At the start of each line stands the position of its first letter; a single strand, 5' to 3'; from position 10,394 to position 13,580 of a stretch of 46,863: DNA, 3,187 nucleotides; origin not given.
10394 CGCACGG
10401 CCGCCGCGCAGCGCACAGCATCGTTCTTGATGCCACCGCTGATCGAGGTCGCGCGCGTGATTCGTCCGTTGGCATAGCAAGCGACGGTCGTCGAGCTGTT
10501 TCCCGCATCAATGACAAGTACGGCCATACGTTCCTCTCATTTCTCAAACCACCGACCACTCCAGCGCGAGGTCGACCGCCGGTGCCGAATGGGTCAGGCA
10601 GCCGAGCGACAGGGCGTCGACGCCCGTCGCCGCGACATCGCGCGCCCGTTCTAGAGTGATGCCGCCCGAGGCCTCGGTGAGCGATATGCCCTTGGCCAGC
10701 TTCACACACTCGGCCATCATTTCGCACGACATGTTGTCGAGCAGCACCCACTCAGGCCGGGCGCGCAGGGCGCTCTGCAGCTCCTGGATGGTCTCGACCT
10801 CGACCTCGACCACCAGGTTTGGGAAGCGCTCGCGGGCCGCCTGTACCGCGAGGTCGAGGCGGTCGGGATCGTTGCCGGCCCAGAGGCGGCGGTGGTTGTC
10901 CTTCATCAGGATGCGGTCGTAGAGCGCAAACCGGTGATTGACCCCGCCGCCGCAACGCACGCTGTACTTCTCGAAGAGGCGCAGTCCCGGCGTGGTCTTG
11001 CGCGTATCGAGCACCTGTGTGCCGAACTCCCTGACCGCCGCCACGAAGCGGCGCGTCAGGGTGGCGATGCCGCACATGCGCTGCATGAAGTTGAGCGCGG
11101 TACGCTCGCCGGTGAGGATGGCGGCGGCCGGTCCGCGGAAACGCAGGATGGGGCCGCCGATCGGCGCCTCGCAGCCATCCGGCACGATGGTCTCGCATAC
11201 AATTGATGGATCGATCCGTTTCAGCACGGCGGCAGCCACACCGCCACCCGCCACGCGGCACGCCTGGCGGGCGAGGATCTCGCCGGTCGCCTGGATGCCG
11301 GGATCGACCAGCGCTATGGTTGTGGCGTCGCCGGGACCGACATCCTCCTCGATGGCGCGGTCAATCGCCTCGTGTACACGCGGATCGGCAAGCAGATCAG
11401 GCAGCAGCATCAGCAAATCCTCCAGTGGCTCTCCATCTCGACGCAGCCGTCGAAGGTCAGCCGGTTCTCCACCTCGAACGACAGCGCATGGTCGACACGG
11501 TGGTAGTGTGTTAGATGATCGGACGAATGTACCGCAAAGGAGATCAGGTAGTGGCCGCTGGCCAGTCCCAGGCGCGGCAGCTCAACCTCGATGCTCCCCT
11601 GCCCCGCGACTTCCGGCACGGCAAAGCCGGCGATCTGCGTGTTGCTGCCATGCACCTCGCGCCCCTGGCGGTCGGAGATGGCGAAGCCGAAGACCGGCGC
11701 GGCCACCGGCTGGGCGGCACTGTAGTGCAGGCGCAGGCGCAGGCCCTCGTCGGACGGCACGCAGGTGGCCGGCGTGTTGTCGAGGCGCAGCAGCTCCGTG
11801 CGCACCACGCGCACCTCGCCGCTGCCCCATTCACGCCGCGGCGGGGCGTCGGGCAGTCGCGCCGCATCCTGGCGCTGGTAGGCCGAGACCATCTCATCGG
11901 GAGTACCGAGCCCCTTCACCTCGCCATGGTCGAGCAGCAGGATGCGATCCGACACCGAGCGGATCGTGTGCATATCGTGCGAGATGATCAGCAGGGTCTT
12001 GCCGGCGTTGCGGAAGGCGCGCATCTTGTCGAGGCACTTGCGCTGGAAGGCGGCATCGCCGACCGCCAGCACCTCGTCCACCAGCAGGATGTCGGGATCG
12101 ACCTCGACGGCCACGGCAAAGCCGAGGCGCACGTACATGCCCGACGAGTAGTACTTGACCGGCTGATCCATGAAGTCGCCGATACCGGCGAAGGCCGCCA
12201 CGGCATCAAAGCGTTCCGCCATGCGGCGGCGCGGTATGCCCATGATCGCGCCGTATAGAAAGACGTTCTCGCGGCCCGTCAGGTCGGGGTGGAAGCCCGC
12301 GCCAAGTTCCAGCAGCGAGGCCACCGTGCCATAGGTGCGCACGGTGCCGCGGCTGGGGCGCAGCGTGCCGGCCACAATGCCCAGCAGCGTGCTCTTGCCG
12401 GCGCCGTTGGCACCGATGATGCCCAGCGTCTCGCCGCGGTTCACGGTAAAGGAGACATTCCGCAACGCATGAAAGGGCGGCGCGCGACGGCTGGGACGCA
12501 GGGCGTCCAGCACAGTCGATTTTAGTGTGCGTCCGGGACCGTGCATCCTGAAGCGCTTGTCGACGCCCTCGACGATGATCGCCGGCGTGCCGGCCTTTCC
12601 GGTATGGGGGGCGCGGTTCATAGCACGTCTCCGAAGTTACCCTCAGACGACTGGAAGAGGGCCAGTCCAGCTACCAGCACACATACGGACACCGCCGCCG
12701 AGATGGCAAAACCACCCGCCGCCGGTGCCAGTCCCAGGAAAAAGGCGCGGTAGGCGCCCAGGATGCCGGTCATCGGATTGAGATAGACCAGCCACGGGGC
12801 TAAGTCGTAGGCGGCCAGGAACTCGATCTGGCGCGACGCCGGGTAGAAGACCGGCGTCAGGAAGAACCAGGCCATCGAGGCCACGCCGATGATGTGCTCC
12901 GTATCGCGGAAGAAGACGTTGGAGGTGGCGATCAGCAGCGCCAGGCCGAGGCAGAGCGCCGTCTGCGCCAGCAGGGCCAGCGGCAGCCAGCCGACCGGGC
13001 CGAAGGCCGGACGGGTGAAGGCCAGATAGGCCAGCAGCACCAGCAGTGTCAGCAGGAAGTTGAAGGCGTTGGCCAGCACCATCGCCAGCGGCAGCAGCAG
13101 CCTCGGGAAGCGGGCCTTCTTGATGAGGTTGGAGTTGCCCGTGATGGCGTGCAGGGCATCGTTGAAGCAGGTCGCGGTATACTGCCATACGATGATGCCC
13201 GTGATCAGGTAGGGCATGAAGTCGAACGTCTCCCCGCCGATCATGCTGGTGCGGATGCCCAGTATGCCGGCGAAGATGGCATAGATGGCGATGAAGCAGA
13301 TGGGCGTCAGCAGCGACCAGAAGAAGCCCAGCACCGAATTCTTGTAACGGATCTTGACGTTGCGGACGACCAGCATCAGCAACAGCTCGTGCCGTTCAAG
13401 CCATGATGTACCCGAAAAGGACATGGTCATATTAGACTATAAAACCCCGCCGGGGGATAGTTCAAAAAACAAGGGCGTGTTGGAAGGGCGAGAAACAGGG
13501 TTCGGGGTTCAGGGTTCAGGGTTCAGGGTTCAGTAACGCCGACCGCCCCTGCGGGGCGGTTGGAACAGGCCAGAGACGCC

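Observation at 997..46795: Every long intergenic region is assembled from one small lexicon of hairpin and short-word modules with a conserved order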

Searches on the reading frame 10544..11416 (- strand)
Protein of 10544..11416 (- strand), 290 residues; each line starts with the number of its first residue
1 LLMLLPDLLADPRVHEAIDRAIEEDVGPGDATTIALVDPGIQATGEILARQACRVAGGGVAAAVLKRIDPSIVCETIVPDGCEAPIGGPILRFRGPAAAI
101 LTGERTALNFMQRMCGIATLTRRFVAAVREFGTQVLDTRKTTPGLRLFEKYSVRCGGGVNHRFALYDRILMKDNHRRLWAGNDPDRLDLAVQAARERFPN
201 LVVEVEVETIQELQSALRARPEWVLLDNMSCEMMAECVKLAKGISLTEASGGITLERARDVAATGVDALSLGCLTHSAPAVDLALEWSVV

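Call 32: search_protein_families(library=pfam, proteins=[window:10544-11416:-])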
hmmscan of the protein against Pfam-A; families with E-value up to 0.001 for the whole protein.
window:10544-11416:- (290 aa): 2 families
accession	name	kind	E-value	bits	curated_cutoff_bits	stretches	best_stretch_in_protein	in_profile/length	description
PF01729.25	QRPTase_C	-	2.1e-52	177.7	23.1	1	117-286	1-169/169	Quinolinate phosphoribosyl transferase, C-terminal domain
PF02749.22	QRPTase_N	-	7.8e-17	61.7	27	1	30-115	1-82/82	Quinolinate phosphoribosyl transferase, N-terminal domain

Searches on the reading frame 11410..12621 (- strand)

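Call 32: search_protein_families(library=pfam, proteins=[window:11410-12621:-])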
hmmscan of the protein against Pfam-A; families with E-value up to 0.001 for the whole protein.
window:11410-12621:- (403 aa): 3 families
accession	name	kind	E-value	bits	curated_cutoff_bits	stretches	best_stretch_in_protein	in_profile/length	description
PF14524.12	Wzt_C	-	2.8e-27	95.9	30.4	1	263-396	3-143/143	Wzt C-terminal domain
PF00005.33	ABC_tran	-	1.4e-21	78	25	1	53-184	1-135/137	ABC transporter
PF13555.12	AAA_29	-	4.8e-05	23.5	27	0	55-81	14-40/61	P-loop containing region of AAA domain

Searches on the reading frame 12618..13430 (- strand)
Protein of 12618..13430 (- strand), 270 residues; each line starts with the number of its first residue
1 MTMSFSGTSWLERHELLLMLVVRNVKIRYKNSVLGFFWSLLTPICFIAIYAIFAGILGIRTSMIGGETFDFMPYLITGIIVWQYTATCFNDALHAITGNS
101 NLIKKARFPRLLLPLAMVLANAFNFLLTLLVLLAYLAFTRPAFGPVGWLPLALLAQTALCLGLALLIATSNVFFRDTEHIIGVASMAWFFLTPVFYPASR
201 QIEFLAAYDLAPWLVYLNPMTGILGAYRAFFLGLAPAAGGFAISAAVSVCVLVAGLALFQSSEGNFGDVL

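Call 32: search_protein_families(library=pfam, proteins=[window:12618-13430:-])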
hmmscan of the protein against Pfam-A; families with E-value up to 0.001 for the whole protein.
window:12618-13430:- (270 aa): 1 family
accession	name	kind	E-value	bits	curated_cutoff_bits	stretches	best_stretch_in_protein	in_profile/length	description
PF01061.29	ABC2_membrane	-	4.5e-13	49.7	26.9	1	17-230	3-209/211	ABC-2 type transporter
